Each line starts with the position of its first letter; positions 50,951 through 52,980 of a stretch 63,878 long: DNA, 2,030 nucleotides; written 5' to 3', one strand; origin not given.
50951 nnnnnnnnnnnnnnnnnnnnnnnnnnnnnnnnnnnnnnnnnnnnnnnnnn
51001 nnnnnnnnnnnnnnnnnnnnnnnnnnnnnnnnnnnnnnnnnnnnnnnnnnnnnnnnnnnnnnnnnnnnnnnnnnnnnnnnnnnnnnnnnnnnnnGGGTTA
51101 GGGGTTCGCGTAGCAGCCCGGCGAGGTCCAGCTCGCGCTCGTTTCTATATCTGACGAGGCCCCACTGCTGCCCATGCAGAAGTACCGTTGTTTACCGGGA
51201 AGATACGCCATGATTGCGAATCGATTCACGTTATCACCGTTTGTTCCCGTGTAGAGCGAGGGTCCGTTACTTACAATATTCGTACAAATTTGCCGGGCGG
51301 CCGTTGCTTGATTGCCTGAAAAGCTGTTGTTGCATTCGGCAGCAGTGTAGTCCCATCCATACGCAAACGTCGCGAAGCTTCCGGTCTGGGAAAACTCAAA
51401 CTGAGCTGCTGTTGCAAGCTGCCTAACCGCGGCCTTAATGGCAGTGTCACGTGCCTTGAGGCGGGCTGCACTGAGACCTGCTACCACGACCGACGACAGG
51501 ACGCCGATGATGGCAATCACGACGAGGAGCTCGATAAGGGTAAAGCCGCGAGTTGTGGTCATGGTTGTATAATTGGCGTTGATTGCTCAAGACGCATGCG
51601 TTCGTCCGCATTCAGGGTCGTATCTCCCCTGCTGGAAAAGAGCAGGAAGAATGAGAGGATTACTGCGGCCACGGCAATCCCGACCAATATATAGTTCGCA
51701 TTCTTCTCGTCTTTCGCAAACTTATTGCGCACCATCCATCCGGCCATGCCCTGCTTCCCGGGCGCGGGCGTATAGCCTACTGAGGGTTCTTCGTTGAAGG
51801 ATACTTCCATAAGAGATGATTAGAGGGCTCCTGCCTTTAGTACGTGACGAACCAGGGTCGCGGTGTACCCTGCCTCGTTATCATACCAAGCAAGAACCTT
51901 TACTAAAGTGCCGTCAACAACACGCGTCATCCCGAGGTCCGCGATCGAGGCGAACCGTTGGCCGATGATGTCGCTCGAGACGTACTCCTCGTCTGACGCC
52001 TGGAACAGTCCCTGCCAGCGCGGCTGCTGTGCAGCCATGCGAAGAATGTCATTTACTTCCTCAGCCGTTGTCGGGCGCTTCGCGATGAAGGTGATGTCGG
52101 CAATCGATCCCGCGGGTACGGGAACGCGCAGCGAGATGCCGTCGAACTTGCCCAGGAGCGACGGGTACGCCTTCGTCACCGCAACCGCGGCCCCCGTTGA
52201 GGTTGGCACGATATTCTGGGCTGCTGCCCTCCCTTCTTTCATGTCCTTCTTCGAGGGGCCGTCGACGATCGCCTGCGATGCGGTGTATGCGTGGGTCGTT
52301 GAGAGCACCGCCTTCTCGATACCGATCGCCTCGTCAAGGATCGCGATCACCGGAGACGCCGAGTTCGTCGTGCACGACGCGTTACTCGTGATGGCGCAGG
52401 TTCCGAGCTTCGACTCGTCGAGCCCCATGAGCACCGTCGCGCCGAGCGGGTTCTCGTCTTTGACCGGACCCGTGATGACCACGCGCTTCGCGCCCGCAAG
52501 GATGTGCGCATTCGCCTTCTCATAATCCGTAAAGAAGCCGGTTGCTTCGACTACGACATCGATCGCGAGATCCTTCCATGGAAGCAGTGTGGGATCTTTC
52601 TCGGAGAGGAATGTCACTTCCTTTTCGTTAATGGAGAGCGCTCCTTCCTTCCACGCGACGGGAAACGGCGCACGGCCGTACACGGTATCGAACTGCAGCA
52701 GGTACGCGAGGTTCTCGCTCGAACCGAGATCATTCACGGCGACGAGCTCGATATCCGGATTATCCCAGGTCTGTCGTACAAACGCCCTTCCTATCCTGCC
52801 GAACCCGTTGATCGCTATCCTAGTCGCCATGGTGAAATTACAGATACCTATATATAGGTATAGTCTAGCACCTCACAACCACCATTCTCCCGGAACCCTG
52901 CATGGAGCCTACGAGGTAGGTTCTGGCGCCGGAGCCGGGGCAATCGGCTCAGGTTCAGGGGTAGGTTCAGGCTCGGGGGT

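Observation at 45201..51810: Three paralogous 83-84-aa 'FDEE' single-pass membrane proteins, each glued to a type IV pilin gene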

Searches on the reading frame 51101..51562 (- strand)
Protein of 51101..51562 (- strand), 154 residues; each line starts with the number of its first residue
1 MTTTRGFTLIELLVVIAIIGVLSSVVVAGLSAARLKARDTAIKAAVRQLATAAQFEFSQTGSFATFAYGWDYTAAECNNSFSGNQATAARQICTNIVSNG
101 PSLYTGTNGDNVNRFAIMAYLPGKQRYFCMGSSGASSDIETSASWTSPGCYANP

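Call 8: search_protein_families(library=pfam, proteins=[window:51101-51562:-], max_evalue=1)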
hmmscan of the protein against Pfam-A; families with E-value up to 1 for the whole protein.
window:51101-51562:- (154 aa): 3 families
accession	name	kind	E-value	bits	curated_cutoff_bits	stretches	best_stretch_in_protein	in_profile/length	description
PF07963.17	N_methyl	-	1.3e-07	31.4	21.2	1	4-26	4-26/27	Prokaryotic N-terminal methylation motif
PF16548.10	FlgT_N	-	0.18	12.8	28.8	1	28-61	14-45/87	Flagellar assembly protein T, N-terminal domain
PF23714.1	Rv3627c_N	-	0.74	10.2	27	0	13-48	12-45/58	Carboxypeptidase Rv3627c-like, N-terminal domain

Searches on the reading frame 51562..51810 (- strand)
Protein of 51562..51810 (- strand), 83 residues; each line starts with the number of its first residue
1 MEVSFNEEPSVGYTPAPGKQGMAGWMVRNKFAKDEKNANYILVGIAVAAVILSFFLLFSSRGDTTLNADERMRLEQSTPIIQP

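Call 8: search_protein_families(library=pfam, proteins=[window:51562-51810:-], max_evalue=1)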
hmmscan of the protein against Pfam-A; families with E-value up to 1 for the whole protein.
window:51562-51810:- (83 aa): 2 families
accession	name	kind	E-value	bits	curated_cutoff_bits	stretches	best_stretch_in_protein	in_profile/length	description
PF11297.13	DUF3098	-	0.014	15.3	25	1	37-60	4-27/67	Protein of unknown function (DUF3098)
PF06836.17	DUF1240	-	0.22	12.6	24.3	1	25-58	29-62/95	Protein of unknown function (DUF1240)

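Call 11: find_homologous_proteins(query=window:51562-51810:-, max_evalue=10)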
Query seq(83 aa) (83 aa): 1 proteins with E <= 10 among 2 candidates.
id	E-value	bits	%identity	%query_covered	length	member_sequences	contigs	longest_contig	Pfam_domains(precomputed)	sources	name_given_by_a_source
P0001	2.8e-47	175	100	100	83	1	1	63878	-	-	-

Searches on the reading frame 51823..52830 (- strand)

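Call 14: search_protein_families(library=pfam, proteins=[window:51823-52830:-], max_evalue=0.001)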
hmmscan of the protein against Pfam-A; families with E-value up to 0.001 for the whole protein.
window:51823-52830:- (336 aa): 2 families
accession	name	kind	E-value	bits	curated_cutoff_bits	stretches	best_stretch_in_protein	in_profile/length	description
PF02800.25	Gp_dh_C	-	2.3e-50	170.7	24.4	1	160-316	3-158/158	Glyceraldehyde 3-phosphate dehydrogenase, C-terminal domain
PF00044.30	Gp_dh_N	-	3.9e-34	117.4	31.7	1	4-102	2-100/101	Glyceraldehyde 3-phosphate dehydrogenase, NAD binding domain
